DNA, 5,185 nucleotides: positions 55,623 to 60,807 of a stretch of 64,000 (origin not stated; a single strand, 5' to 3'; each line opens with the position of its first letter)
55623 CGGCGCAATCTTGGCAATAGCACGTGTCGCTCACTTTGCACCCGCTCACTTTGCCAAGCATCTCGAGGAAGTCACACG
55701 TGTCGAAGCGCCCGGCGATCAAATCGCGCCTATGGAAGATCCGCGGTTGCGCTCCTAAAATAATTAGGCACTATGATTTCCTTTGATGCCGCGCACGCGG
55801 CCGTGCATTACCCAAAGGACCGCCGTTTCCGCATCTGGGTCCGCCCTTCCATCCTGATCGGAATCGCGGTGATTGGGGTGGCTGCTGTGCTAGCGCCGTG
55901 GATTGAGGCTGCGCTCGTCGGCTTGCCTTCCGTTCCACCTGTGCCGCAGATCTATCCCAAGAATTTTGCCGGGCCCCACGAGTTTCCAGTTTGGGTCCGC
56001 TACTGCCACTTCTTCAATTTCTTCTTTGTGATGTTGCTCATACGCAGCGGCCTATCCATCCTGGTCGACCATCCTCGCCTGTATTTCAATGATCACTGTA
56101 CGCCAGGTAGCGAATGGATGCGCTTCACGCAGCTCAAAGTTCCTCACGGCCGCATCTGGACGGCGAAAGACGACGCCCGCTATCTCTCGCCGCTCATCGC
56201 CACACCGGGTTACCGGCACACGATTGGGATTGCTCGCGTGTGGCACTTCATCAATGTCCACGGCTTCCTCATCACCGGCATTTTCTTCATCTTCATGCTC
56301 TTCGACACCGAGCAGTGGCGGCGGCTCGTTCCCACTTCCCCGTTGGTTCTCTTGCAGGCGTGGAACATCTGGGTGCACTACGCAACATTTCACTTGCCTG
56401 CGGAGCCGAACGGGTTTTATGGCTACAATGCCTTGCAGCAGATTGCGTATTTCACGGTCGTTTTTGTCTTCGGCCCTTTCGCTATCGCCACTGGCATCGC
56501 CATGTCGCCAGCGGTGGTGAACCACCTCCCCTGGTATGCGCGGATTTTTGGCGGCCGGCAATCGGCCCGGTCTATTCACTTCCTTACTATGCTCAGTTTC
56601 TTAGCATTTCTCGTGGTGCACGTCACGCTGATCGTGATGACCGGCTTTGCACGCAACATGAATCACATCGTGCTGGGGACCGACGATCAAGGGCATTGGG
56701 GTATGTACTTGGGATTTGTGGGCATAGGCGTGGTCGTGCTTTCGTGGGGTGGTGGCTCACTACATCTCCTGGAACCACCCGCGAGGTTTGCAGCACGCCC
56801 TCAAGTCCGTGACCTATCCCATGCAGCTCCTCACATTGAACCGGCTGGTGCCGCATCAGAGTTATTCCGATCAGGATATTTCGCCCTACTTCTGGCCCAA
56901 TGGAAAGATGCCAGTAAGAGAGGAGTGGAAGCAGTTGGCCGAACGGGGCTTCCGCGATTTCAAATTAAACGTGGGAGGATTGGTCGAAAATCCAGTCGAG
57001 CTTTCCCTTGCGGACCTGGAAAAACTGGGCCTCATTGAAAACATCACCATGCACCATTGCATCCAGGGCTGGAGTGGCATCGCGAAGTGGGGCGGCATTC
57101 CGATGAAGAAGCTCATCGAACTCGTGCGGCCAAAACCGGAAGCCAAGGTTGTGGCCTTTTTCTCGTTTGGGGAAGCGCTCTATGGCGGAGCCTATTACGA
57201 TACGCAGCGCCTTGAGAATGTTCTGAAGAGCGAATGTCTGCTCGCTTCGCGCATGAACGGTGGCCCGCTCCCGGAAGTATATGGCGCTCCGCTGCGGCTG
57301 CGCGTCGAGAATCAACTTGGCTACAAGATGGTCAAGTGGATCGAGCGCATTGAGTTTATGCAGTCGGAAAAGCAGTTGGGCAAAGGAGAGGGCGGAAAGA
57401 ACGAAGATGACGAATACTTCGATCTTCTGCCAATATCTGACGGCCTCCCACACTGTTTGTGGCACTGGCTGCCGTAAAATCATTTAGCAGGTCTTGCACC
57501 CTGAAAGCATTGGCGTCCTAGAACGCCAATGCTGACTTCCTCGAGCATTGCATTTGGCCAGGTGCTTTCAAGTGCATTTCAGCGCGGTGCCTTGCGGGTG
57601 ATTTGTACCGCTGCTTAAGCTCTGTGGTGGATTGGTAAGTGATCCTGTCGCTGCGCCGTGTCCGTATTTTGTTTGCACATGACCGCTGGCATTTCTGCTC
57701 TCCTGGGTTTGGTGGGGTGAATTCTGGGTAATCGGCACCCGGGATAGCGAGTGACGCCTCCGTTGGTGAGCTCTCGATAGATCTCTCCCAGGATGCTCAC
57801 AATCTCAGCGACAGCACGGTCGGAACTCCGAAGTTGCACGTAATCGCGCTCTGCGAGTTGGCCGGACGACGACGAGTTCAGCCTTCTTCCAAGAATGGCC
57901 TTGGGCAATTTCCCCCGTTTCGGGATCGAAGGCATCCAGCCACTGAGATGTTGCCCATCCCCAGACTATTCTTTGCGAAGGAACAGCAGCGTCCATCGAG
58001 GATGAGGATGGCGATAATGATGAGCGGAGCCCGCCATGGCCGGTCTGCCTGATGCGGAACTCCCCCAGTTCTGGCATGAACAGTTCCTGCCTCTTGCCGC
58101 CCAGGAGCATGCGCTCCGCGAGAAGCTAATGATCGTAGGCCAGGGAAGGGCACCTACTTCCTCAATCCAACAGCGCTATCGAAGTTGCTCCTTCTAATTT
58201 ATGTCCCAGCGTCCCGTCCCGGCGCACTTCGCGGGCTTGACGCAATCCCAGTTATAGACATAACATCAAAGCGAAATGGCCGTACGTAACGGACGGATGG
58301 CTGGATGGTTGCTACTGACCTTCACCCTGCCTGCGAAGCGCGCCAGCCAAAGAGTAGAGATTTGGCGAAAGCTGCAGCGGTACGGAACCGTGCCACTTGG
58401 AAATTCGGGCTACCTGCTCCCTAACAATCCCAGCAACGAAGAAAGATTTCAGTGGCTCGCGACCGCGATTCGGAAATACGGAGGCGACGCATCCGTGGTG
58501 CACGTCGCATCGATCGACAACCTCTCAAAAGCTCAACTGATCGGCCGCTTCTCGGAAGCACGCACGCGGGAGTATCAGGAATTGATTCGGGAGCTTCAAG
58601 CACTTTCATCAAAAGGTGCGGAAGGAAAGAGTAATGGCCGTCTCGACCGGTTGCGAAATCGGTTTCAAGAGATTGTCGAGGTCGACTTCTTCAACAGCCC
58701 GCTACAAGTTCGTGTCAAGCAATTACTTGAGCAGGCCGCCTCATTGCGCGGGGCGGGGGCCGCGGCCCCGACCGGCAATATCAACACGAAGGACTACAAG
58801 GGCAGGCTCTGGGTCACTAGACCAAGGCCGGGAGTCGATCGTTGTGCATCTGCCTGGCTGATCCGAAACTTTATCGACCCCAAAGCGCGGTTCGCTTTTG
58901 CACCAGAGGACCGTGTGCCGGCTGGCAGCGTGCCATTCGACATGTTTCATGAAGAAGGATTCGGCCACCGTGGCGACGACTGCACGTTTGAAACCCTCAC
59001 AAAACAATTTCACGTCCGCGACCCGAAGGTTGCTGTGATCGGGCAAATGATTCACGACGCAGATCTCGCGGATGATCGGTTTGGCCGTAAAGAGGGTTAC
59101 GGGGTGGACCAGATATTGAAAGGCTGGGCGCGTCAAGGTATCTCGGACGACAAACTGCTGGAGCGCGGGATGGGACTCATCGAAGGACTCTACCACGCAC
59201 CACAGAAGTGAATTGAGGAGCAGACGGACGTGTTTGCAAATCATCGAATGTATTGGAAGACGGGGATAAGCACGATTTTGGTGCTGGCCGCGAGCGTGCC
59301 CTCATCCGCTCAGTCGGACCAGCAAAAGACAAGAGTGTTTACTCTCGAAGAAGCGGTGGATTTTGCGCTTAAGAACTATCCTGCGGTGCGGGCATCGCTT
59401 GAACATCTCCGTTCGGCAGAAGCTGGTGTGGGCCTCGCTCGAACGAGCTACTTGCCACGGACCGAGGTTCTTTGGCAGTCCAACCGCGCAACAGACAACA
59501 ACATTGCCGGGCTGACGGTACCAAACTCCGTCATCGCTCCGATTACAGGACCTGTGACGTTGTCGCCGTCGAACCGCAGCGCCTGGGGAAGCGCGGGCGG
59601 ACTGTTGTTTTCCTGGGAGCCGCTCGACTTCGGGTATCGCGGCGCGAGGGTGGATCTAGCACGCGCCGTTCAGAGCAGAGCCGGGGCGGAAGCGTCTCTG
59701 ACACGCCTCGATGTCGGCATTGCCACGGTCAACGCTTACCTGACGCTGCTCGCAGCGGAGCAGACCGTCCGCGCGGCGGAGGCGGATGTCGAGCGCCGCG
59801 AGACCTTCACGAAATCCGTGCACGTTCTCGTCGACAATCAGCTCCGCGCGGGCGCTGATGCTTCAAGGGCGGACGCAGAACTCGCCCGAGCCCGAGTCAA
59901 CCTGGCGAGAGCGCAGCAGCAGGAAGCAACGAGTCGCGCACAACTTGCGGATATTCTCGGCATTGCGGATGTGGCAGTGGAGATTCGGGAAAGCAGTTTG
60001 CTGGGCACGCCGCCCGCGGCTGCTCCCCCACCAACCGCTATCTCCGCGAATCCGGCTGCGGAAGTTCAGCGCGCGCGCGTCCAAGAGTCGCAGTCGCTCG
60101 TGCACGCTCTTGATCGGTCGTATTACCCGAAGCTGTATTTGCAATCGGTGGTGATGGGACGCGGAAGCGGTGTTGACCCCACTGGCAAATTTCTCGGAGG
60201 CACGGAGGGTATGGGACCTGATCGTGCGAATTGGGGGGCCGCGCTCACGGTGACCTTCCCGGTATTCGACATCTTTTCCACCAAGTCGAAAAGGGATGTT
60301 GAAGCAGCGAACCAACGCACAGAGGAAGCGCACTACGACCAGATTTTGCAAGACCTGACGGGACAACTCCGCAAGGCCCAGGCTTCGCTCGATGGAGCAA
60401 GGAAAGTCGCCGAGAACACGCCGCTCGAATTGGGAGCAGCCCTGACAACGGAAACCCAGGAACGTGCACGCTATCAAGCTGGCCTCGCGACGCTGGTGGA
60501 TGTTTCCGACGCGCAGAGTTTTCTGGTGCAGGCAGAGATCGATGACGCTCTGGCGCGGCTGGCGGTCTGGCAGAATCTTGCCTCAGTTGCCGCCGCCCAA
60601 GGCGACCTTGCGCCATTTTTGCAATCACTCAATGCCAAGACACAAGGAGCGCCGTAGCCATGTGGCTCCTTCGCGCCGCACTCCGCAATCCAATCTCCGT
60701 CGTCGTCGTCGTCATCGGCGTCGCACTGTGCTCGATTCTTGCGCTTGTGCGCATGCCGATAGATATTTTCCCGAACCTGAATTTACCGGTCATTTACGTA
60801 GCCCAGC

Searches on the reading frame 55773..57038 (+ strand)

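Call 18: search_protein_families(library=pfam, proteins=[window:55773-57038:+], max_evalue=0.00001)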
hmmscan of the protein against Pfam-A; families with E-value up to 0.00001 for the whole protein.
window:55773-57038:+ (421 aa): 1 family
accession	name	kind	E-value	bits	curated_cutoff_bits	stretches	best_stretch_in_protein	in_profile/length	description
PF01292.26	Ni_hydr_CYTB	-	6.7e-11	42.7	30.1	1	71-294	2-169/179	Prokaryotic cytochrome b561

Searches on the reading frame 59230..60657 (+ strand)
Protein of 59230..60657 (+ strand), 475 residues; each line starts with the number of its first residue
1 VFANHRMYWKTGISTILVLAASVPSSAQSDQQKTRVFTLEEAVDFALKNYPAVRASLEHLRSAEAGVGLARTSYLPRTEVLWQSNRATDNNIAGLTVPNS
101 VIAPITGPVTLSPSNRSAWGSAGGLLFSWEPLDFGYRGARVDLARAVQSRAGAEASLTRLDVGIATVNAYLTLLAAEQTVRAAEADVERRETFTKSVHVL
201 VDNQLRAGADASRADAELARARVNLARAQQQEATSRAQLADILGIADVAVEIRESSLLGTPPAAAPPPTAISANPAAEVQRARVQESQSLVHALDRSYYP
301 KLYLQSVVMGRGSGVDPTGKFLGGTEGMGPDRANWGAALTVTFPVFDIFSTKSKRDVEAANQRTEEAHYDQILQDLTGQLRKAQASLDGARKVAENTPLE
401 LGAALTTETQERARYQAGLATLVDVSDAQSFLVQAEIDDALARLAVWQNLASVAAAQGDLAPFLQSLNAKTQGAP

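Call 18: search_protein_families(library=pfam, proteins=[window:59230-60657:+], max_evalue=0.00001)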
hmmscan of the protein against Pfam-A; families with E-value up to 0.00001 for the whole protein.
window:59230-60657:+ (475 aa): 1 family
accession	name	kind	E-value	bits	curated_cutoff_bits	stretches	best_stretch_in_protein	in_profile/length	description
PF02321.23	OEP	-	5.2e-37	127.9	22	2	39-244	1-187/187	Outer membrane efflux protein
